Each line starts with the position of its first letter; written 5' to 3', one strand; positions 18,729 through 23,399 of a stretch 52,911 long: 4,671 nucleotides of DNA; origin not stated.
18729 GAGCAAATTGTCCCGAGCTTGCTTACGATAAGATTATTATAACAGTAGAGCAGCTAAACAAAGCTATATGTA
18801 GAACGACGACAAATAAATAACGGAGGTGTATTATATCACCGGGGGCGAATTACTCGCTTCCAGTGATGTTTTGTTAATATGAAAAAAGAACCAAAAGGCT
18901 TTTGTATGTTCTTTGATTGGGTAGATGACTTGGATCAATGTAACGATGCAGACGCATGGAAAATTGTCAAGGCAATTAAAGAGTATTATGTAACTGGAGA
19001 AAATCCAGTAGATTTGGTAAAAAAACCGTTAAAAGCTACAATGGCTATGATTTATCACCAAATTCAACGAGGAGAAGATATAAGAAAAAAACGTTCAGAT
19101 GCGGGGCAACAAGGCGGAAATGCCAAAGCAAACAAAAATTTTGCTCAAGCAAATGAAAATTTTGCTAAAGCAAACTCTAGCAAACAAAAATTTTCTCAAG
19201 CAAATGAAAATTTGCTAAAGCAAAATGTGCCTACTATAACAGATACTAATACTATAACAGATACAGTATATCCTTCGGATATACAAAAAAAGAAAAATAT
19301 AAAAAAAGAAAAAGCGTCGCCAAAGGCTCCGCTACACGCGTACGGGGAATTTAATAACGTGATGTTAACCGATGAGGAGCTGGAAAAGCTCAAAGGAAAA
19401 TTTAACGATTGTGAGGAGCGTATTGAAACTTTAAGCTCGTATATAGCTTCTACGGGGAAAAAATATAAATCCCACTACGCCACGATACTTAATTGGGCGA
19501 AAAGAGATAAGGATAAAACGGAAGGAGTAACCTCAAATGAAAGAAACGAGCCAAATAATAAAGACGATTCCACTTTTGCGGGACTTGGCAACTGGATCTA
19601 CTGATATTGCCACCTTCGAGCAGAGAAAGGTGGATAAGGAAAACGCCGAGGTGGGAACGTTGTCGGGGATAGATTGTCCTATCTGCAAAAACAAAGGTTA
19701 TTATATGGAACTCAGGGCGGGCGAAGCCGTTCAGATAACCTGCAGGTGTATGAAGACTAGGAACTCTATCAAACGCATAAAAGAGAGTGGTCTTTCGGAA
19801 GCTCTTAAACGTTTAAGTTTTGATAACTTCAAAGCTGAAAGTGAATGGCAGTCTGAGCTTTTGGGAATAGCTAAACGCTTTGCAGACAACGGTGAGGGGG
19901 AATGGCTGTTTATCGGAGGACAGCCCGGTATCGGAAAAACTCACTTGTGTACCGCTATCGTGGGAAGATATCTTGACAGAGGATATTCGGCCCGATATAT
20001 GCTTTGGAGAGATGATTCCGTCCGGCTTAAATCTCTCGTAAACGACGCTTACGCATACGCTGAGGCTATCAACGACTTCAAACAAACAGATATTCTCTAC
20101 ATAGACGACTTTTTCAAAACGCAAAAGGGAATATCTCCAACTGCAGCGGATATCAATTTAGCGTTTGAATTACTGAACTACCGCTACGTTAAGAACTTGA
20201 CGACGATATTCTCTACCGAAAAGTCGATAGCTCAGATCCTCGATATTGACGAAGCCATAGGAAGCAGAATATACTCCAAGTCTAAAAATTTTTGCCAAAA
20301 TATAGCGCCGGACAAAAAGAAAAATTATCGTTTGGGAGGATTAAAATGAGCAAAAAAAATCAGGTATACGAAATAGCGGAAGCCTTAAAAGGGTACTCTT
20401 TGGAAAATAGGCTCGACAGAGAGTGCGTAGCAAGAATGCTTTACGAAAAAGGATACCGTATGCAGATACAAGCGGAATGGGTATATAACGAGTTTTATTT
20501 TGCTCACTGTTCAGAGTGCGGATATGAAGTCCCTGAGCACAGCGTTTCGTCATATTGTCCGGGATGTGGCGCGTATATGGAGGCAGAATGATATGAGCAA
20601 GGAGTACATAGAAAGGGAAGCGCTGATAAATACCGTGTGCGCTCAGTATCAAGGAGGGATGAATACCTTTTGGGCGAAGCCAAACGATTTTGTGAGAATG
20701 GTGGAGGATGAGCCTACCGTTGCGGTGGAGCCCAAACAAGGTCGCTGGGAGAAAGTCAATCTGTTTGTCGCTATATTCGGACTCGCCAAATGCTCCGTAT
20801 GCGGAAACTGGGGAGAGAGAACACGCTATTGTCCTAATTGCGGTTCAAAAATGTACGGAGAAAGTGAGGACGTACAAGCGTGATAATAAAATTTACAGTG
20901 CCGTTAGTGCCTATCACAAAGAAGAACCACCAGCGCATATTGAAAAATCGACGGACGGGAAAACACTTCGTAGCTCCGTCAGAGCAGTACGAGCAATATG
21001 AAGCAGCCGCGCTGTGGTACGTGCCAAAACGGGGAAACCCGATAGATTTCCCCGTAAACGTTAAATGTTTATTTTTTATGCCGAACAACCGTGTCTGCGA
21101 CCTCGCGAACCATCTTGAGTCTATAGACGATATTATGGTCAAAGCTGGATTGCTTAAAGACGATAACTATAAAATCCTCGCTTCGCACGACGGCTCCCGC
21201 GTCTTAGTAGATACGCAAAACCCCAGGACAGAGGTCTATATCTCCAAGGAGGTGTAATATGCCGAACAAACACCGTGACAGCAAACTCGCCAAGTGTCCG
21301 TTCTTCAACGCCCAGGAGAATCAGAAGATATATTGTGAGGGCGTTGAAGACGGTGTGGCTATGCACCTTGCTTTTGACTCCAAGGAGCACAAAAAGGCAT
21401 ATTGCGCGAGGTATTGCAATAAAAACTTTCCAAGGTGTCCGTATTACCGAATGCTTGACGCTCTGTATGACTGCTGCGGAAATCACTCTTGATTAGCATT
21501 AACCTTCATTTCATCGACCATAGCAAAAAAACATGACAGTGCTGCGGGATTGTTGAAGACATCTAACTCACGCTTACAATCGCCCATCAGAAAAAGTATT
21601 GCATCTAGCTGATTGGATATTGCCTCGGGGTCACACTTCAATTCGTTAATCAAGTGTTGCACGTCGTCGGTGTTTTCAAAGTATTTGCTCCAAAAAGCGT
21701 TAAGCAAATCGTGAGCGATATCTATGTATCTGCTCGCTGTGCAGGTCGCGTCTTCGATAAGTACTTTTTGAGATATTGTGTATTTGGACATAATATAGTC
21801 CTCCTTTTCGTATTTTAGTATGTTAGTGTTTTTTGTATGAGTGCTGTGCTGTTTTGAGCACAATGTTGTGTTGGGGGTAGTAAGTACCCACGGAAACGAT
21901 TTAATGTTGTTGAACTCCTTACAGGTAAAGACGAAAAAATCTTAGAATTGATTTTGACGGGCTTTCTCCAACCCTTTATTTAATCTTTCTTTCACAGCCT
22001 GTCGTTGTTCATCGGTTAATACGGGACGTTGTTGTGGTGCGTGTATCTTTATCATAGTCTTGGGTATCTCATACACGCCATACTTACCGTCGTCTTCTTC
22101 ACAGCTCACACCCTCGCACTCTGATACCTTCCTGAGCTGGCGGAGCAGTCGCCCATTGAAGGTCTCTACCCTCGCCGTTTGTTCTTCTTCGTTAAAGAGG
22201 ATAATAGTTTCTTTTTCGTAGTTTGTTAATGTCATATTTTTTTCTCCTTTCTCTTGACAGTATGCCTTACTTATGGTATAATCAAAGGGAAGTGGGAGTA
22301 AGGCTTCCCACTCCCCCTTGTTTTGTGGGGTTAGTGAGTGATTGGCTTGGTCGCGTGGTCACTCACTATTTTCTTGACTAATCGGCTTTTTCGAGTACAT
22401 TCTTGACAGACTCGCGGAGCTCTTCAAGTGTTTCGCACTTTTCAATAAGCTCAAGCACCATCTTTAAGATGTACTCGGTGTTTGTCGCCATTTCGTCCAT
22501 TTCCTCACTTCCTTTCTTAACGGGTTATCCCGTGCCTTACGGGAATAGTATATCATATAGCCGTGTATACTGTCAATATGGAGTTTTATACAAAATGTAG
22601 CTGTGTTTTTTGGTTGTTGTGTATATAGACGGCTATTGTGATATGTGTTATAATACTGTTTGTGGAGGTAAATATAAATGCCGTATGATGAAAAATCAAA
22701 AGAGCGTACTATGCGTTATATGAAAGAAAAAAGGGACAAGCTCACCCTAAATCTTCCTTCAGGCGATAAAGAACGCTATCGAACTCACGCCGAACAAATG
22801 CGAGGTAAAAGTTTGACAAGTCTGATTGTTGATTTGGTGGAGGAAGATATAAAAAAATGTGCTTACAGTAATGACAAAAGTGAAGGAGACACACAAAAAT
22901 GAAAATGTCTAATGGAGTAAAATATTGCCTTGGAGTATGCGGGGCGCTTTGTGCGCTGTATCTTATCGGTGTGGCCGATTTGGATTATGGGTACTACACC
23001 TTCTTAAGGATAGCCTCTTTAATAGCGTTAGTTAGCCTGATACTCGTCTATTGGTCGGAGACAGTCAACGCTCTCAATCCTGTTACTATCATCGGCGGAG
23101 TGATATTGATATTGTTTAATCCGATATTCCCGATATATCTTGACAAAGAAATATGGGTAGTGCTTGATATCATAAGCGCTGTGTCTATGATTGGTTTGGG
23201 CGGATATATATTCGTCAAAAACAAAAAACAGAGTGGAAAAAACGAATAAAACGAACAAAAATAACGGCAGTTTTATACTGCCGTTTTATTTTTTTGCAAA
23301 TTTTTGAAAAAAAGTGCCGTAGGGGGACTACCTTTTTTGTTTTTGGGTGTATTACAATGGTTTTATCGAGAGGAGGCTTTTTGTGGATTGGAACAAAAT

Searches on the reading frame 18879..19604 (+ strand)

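Call 18: search_protein_families(library=pfam, proteins=[window:18879-19604:+], max_evalue=0.001)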
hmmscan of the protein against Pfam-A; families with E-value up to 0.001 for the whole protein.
window:18879-19604:+ (241 aa): 1 family
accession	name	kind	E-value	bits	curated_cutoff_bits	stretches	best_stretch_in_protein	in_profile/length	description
PF19808.4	DUF6291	-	2e-07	31.5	27.2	1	8-83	2-79/79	Family of unknown function (DUF6291)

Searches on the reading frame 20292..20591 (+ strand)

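Call 75: search_protein_families(library=pfam, max_evalue=0.1, proteins=[window:20292-20591:+])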
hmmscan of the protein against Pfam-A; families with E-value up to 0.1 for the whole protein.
window:20292-20591:+ (99 aa): 7 families
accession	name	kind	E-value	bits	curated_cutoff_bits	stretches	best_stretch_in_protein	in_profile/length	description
PF13240.11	Zn_Ribbon_1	-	0.0026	18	25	1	72-94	1-21/23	zinc-ribbon domain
PF12773.13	DZR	-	0.01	16.4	27.3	1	73-93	1-19/45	Double zinc ribbon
PF17032.10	Zn_ribbon_15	-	0.016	16.4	28.9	1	61-93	51-73/73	zinc-ribbon family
PF01155.25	HypA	-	0.024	15.1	28.9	1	71-95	71-95/112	Hydrogenase/urease nickel incorporation, metallochaperone, hypA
PF18439.7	zf_UBZ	-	0.052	13.7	25.6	0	73-85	5-17/32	Ubiquitin-Binding Zinc Finger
PF18073.7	Zn_ribbon_LapB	-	0.066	13.4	25.7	0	73-95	3-23/28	Rubredoxin metal binding domain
PF02150.21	Zn_ribbon_RPB9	-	0.07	13.5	25.2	0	72-81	23-32/36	RNA polymerases M/15 Kd subunit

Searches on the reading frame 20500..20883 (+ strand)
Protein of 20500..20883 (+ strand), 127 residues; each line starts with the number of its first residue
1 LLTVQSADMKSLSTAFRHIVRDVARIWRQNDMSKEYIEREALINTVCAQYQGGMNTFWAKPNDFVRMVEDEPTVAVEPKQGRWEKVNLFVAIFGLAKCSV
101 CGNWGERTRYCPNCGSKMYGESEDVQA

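Call 75: search_protein_families(library=pfam, max_evalue=0.1, proteins=[window:20500-20883:+])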
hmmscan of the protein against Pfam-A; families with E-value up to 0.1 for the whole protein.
window:20500-20883:+ (127 aa): 8 families
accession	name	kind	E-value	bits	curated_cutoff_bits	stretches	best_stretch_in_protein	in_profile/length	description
PF01783.29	Ribosomal_L32p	-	0.011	16.4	21.3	1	94-121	25-50/56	Ribosomal L32p protein family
PF09297.16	Zn_ribbon_NUD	-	0.02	15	24.8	1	107-118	2-13/32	NADH pyrophosphatase zinc ribbon domain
PF02132.21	RecR_ZnF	-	0.022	15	22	0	98-106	4-12/21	RecR, Cys4-zinc finger domain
PF13240.11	Zn_Ribbon_1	-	0.032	14.5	25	1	109-117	14-22/23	zinc-ribbon domain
PF04606.18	Ogr_Delta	-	0.04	14.3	26.3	0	111-120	2-11/47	Ogr/Delta-like zinc finger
PF07191.17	Zn_ribbon_6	-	0.057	13.9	25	1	96-118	17-39/67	Double zinc ribbon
PF13248.11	Zn_ribbon_3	-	0.076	13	27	0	97-118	4-26/26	zinc-ribbon domain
PF01155.25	HypA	-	0.1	13.1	28.9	0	94-118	69-96/112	Hydrogenase/urease nickel incorporation, metallochaperone, hypA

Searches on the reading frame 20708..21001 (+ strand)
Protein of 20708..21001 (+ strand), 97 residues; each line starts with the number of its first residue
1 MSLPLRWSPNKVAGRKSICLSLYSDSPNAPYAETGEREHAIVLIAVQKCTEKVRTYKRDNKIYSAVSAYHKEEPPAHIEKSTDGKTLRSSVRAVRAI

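Call 75: search_protein_families(library=pfam, max_evalue=0.1, proteins=[window:20708-21001:+])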
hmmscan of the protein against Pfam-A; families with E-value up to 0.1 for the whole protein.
window:20708-21001:+ (97 aa): 1 family
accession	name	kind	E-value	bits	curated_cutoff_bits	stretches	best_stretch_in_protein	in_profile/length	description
PF04064.18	DUF384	-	0.032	14.5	24.6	1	50-80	8-38/55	Domain of unknown function (DUF384)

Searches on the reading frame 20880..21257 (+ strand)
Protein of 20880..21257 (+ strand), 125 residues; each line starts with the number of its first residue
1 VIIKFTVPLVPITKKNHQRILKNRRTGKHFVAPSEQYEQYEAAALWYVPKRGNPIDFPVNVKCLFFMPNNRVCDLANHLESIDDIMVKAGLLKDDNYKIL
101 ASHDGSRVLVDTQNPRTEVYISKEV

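Call 32: search_protein_families(library=phrogs, proteins=[window:20880-21257:+], max_evalue=0.01)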
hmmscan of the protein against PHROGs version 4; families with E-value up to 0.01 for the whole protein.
window:20880-21257:+ (125 aa): 8 families
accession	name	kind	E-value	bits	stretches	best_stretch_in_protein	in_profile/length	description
phrog_34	-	DNA, RNA and nucleotide metabolism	3.3e-11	44.3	1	2-105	74-176/259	RusA-like Holliday junction resolvase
phrog_1682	-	DNA, RNA and nucleotide metabolism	1.9e-10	41.6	1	38-123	59-144/387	RusA-like Holliday junction resolvase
phrog_140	-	DNA, RNA and nucleotide metabolism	7.9e-07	29.9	1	1-121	37-165/219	RusA-like Holliday junction resolvase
phrog_33948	-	unknown function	3.4e-06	27.6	1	56-122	55-125/280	-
phrog_11894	-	DNA, RNA and nucleotide metabolism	9.3e-06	26.9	1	67-104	67-104/122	RusA-like Holliday junction resolvase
phrog_1532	-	unknown function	2.8e-05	24.7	1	57-96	8-47/80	-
phrog_21721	-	DNA, RNA and nucleotide metabolism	3.9e-05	24.2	1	10-122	15-129/265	RusA-like Holliday junction resolvase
phrog_11573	-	unknown function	0.0076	17.5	1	33-95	22-84/110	-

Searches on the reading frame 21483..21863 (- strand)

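Call 32: search_protein_families(library=phrogs, proteins=[window:21483-21863:-], max_evalue=0.01)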
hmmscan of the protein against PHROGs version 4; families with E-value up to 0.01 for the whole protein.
window:21483-21863:- (126 aa): 1 family
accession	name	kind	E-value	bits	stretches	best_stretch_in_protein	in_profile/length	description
phrog_401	-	unknown function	0.008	17.5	0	19-75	26-83/86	-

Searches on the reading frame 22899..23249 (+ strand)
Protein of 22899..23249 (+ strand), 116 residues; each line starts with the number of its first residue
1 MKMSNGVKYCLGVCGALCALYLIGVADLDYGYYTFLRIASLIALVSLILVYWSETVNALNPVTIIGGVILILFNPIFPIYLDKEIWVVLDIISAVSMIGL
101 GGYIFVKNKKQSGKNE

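Call 10: search_protein_families(library=ncbifam, proteins=[window:22899-23249:+], max_evalue=0.1)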
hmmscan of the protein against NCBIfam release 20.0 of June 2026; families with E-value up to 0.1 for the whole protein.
window:22899-23249:+ (116 aa): 0 families

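Call 11: search_protein_families(library=padloc, proteins=[window:22899-23249:+], max_evalue=0.1)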
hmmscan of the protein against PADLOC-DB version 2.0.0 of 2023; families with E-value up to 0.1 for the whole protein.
window:22899-23249:+ (116 aa): 0 families

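Call 32: search_protein_families(library=phrogs, proteins=[window:22899-23249:+], max_evalue=0.01)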
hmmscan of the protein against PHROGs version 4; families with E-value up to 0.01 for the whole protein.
window:22899-23249:+ (116 aa): 0 families
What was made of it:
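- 22899..23249 (+): Alternative holin-like candidate: a 116-aa protein with four TM helices (DUF6804), immediately upstream of terS. This is the lambda/P22-type lysis position. No PHROG match (call 32).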
